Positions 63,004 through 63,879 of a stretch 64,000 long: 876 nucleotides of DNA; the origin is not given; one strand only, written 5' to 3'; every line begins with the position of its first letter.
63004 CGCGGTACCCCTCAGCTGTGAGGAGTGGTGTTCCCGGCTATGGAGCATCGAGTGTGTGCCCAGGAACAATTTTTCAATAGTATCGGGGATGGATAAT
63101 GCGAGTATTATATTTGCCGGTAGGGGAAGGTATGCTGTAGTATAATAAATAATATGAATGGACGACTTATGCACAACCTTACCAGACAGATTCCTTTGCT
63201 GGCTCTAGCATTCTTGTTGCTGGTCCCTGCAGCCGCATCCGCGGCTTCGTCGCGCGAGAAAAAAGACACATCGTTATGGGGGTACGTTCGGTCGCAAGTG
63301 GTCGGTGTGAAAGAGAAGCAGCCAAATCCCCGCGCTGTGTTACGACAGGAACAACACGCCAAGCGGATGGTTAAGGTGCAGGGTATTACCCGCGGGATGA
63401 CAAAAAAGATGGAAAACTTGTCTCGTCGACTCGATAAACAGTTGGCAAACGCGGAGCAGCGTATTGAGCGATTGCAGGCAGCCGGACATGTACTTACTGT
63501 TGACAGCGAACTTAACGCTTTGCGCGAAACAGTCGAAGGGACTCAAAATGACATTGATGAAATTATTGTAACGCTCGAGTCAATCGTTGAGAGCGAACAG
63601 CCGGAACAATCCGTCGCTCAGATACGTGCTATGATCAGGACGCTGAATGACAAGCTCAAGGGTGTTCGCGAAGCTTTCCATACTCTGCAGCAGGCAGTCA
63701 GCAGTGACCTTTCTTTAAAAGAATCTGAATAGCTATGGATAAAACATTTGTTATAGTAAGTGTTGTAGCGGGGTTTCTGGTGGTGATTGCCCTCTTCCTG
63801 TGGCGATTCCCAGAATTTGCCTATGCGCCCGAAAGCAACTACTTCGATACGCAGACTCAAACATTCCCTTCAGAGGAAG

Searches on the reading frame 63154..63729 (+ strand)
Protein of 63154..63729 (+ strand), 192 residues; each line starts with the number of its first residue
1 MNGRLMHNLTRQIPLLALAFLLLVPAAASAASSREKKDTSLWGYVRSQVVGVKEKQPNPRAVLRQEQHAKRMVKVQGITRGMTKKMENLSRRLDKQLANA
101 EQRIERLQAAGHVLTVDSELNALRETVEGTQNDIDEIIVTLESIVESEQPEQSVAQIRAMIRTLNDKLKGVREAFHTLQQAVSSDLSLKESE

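Call 10: search_protein_families(library=pfam, proteins=[window:63154-63729:+], max_evalue=0.001)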
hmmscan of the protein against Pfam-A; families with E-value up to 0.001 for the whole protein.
window:63154-63729:+ (192 aa): 2 families
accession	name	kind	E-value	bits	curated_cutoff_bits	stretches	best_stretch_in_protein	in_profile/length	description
PF04513.17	Baculo_PEP_C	-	0.00047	20.7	38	0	75-146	47-113/140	Baculovirus polyhedron envelope protein, PEP, C terminus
PF06160.17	EzrA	-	0.00063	18.6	39.6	1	91-187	74-171/557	Septation ring formation regulator, EzrA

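Call 64: search_protein_families(library=ncbifam, proteins=[window:63154-63729:+], max_evalue=0.001)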
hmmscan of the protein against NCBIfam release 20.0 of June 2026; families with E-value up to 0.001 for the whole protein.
window:63154-63729:+ (192 aa): 0 families

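Call 82: search_protein_families(library=padloc, proteins=[window:63154-63729:+], max_evalue=0.001)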
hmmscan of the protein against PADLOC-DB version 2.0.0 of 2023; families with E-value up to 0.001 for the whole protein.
window:63154-63729:+ (192 aa): 0 families
